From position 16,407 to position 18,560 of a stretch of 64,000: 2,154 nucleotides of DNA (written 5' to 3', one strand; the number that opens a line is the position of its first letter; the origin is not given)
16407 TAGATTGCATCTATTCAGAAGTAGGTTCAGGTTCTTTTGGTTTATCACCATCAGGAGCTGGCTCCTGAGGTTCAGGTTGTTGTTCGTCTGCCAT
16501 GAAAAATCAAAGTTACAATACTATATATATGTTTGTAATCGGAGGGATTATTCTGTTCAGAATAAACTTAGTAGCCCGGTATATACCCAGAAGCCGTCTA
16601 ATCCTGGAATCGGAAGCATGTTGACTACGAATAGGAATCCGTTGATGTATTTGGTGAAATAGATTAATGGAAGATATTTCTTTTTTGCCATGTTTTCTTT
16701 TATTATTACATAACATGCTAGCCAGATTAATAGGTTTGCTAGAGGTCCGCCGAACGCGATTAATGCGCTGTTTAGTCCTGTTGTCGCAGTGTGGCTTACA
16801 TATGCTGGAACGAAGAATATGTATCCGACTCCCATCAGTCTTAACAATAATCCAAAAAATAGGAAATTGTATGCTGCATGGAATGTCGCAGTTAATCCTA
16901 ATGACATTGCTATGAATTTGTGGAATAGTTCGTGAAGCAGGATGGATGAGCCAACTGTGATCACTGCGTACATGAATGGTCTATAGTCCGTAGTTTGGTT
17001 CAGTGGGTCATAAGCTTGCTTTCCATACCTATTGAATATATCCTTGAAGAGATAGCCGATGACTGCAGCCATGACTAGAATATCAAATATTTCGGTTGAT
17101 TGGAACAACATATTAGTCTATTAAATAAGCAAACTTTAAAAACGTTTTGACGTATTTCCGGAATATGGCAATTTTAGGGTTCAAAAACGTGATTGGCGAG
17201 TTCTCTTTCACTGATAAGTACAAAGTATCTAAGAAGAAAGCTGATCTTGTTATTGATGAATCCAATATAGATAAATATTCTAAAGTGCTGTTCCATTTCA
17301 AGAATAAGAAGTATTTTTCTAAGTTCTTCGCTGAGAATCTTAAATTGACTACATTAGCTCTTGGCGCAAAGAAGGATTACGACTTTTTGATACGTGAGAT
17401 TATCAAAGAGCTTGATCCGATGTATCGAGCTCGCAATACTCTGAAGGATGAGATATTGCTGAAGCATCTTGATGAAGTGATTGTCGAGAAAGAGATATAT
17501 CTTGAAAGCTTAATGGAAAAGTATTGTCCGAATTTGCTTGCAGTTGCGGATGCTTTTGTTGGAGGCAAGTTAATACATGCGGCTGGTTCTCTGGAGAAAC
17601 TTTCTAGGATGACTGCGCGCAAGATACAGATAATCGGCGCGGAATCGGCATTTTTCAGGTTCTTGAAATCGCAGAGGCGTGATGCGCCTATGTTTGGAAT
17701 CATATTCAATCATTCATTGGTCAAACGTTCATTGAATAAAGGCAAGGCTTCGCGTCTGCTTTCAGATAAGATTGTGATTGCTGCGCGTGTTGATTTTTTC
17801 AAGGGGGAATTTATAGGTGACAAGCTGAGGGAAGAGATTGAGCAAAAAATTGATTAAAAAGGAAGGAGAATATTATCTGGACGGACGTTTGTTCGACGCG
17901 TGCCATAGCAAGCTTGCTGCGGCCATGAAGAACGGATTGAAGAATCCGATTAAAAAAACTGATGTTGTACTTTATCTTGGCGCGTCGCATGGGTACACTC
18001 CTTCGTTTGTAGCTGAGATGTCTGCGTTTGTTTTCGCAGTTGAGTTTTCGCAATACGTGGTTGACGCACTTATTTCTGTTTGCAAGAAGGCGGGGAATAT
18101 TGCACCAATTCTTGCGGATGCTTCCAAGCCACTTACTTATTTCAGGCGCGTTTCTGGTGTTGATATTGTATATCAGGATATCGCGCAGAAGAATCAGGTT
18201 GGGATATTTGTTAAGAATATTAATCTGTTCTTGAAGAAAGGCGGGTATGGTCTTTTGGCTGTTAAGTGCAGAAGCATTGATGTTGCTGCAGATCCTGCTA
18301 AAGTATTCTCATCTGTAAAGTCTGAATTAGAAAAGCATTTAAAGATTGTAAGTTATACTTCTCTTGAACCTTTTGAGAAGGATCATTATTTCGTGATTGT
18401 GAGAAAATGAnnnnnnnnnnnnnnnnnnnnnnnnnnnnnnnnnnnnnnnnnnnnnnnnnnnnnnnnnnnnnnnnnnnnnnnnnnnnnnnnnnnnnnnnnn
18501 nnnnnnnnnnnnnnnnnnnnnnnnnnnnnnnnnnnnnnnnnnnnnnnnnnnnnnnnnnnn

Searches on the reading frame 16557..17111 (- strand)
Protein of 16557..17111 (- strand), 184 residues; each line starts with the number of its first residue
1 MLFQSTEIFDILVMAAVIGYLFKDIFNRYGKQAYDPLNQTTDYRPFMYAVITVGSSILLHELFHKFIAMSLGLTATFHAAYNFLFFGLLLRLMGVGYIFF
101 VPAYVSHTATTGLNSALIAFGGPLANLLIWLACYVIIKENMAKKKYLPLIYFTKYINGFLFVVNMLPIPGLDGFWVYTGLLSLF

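Call 20: search_protein_families(library=pfam, proteins=[window:16557-17111:-], max_evalue=0.001)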
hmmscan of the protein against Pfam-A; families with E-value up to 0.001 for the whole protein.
window:16557-17111:- (184 aa): 1 family
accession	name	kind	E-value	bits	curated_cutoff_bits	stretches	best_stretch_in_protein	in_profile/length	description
PF02163.28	Peptidase_M50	-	3.2e-09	36.9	27.2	1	136-181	149-194/221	Peptidase family M50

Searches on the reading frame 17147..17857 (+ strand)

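Call 20: search_protein_families(library=pfam, proteins=[window:17147-17857:+], max_evalue=0.001)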
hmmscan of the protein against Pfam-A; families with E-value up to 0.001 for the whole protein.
window:17147-17857:+ (236 aa): 1 family
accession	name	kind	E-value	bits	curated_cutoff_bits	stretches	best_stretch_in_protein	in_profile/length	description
PF01798.23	Nop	-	1.5e-32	113.4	25.4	1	109-236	97-227/228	snoRNA binding domain, fibrillarin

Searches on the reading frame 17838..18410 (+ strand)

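Call 20: search_protein_families(library=pfam, proteins=[window:17838-18410:+], max_evalue=0.001)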
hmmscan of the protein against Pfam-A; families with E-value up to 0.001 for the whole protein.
window:17838-18410:+ (190 aa): 1 family
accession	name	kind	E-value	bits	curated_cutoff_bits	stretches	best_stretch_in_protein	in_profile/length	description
PF01269.23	Fibrillarin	-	9.8e-54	182.3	27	1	4-189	37-224/227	Fibrillarin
